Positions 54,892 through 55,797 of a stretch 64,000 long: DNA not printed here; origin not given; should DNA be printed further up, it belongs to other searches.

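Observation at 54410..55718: High-GC three-gene cassette of unknown function next to a RelE/ParE-RHH toxin-antitoxin pair and parAB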

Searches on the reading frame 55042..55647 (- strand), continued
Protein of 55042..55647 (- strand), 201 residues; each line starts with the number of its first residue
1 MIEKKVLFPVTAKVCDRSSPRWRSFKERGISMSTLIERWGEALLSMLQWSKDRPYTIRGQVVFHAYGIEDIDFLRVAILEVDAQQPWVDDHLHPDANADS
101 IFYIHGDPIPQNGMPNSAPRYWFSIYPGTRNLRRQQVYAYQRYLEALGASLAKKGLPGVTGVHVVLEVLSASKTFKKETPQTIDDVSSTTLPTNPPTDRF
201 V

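Call 41: search_solved_structures(query=A1, max_evalue=10, show_alignments=2)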
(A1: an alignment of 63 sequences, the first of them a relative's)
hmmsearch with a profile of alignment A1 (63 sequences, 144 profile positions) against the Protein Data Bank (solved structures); distinct sequences matched with E-value up to 10: 8.
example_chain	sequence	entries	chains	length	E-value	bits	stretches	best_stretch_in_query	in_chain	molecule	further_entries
9z6d_A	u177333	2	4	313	0.18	14.7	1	39-85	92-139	LIM domain kinase 1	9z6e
5hvj_A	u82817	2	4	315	0.18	14.7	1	39-85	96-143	LIM domain kinase 1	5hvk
1vmf_A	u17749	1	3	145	0.21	14.4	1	33-75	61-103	hypothetical protein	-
2fun_A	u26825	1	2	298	0.28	14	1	36-113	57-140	Early 35 kDa protein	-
1p35_A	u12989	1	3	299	0.28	14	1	36-113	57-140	P35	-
1i4e_A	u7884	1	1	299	0.28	14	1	36-113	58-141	Early 35 kDa protein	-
3s95_A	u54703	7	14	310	0.48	13.3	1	39-84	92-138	LIM domain kinase 1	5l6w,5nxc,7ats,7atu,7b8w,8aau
3qz0_A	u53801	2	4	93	0.65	12.8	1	95-137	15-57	Factor H binding protein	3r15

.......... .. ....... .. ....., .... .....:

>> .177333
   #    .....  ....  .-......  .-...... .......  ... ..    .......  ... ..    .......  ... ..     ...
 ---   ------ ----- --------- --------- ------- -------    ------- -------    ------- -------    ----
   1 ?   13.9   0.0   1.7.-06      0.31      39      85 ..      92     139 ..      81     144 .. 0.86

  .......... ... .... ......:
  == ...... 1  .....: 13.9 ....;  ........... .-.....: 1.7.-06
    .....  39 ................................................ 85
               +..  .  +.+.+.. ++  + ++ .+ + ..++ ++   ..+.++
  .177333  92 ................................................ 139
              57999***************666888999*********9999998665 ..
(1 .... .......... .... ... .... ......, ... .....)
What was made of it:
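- Tried and rejected: PDB sequence search with the family profile gave chance-level hits only (call 41).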

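Call 48: find_related_loci(query=A4, collection=metagenome_contigs, flank=5000)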
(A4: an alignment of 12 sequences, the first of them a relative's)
Query A4 (149 aa) in metagenome_contigs; peptide patterns used: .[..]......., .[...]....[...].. (x = any residue, [..] = any of these).
152 stretches matched a pattern; 4 encode a relative of the query (tblastn E <= 1e-3); 4 distinct loci.
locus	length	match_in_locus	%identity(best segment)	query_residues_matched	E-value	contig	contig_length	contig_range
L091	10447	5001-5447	100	1-149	1e-101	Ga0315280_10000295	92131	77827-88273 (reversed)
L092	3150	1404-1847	72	1-149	7e-73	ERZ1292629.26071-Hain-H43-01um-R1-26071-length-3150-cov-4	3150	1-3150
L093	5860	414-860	68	1-149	1e-69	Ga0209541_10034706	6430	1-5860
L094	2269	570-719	68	99-148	2e-16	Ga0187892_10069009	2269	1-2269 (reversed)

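Call 49: find_related_loci(query=A4, collection=viral_contigs, flank=5000)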
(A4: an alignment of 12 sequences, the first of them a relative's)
Query A4 (149 aa) in viral_contigs; peptide patterns used: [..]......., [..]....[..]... (x = any residue, [..] = any of these).
44 stretches matched a pattern, but none encodes a relative of the query by tblastn (E <= 1e-3).

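Call 50: find_encoding_contigs(protein=P0082, flank=5000, max_places=2)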
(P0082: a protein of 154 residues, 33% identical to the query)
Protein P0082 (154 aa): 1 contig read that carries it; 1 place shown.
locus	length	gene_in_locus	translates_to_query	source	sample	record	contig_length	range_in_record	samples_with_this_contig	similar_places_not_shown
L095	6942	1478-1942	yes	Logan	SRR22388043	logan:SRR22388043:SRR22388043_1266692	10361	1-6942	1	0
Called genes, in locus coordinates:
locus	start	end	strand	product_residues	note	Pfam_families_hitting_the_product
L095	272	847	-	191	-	-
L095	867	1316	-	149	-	-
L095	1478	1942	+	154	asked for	-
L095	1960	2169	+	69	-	-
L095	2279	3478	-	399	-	PF07690:MFS_1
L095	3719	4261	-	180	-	PF00293:NUDIX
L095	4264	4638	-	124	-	-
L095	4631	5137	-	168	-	PF00293:NUDIX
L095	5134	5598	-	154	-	-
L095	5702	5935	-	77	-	-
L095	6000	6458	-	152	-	PF00583:Acetyltransf_1, PF13673:Acetyltransf_10, PF13508:Acetyltransf_7, PF14542:Acetyltransf_CG (weak)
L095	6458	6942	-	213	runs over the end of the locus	-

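Call 51: find_encoding_contigs(protein=P0067, flank=5000, max_places=2)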
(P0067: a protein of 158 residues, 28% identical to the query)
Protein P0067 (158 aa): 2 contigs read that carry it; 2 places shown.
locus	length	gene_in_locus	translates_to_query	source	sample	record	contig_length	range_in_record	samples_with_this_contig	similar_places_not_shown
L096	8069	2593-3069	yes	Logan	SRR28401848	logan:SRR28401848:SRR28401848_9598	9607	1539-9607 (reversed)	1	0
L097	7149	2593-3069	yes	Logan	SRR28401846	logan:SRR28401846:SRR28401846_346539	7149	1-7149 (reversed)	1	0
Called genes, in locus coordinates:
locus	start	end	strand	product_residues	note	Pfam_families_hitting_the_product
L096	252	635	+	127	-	-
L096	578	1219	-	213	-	-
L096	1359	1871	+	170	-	-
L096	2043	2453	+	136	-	-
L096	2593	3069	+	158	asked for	-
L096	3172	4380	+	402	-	PF14082:SduA_C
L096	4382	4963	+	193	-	PF08241:Methyltransf_11 (faint), PF13649:Methyltransf_25 (weak)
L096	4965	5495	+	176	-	-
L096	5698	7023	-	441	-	PF00239:Resolvase, PF07508:Recombinase, PF13408:Zn_ribbon_recom (weak)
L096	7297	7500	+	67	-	-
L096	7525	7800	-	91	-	-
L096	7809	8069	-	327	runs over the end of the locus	PF00487:FA_desaturase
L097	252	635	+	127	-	-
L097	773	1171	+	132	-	-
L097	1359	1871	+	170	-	-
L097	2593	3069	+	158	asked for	-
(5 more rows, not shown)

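Call 52: find_encoding_contigs(protein=P0005, flank=5000, max_places=2)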
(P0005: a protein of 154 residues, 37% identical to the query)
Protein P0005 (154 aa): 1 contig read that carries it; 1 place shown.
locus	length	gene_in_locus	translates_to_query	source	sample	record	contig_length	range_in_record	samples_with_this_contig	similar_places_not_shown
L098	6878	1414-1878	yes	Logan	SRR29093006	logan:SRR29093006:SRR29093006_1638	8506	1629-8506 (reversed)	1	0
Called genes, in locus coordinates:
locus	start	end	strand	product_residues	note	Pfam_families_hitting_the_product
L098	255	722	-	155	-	PF00436:SSB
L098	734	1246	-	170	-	PF01250:Ribosomal_S6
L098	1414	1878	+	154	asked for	-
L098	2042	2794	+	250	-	PF01925:TauE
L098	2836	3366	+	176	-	PF07291:MauE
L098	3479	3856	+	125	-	-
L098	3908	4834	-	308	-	PF01926:MMR_HSR1, PF02421:FeoB_N, PF06071:YchF-GTPase_C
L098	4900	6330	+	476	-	PF02878:PGM_PMM_I, PF02879:PGM_PMM_II, PF02880:PGM_PMM_III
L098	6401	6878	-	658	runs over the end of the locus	PF00753:Lactamase_B, PF07521:RMMBL (faint), PF12706:Lactamase_B_2, PF22505:RNase_J_b_CASP, PF17770:RNase_J_C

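Call 53: find_encoding_contigs(protein=P0007, flank=5000, max_places=2)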
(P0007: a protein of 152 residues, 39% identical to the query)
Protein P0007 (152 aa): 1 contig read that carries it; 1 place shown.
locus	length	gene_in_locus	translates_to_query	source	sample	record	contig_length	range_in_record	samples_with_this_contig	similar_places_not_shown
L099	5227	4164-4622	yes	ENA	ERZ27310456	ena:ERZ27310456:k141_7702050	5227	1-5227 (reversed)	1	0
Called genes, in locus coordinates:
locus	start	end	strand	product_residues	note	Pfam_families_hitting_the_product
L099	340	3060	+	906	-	PF13401:AAA_22 (faint), PF01580:FtsK_SpoIIIE (weak), PF01935:DUF87, PF10412:TrwB_AAD_bind (faint), PF12696:TraG-D_C (weak)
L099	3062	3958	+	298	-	PF13814:Replic_Relax (weak)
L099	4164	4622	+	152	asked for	-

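Call 54: find_encoding_contigs(protein=P0068, flank=5000, max_places=2)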
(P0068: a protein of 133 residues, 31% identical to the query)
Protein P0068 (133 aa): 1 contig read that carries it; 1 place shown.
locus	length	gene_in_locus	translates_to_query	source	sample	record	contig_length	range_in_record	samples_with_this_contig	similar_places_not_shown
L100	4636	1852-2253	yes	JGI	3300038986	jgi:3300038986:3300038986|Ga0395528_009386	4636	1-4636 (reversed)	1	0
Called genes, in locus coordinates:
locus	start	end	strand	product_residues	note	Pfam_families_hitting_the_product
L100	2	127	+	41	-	?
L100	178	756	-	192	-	-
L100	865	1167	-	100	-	PF18908:DUF5663 (weak)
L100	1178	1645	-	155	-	-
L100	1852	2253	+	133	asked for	-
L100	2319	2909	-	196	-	PF01195:Pept_tRNA_hydro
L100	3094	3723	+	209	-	PF10502:Peptidase_S26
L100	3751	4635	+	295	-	?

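Call 55: search_protein_families(library=phrogs, alignment_id=A1, max_evalue=0.05)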
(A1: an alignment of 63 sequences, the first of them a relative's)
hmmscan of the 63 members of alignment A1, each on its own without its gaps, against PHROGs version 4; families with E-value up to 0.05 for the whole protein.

A. member 1, P0001 (170 aa): 0 families

B. families by the number of members that match (of 63 scanned): 7 families
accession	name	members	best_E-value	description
phrog_13673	-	1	0.00048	-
phrog_2687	-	1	0.017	-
phrog_36665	-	1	0.031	-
phrog_3511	-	1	0.031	-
phrog_26573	-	1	0.035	-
phrog_2064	-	1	0.036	-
phrog_28191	-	1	0.045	-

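Call 56: search_protein_families(library=padloc, alignment_id=A1, max_evalue=0.05)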
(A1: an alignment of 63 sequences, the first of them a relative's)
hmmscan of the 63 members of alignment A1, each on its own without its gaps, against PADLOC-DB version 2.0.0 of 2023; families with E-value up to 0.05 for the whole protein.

A. member 1, P0001 (170 aa): 0 families

B. families by the number of members that match (of 63 scanned): 0 families

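Call 85: search_dna_similar(query=P0001, collection=phages, mode=protein, max_evalue=0.01)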
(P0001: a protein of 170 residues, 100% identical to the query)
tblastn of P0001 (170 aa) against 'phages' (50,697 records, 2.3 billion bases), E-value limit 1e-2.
No match.

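Call 86: search_dna_similar(query=P0001, collection=plasmids, mode=protein, max_evalue=0.01)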
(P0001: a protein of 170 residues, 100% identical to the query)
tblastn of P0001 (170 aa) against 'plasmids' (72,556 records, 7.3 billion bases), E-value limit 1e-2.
No match.

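Call 103: search_protein_families(library=pfam, proteins=[P0051, P0061, P0018, P0016], max_evalue=1)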
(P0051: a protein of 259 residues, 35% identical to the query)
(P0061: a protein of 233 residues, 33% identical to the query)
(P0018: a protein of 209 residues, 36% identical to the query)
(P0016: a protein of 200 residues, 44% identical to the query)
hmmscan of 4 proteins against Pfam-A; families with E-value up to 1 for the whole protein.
P0051 (259 aa): 1 family
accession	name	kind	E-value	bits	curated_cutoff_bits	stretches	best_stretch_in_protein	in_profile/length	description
PF01927.22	Mut7-C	-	0.046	14.3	23.3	1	112-152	73-118/146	Mut7-C RNAse domain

P0061 (233 aa): 0 families

P0018 (209 aa): 0 families

P0016 (200 aa): 1 family
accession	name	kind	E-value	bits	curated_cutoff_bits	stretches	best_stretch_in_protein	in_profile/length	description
PF14294.11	DUF4372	-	0.24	12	25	1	5-58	8-61/74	Domain of unknown function (DUF4372)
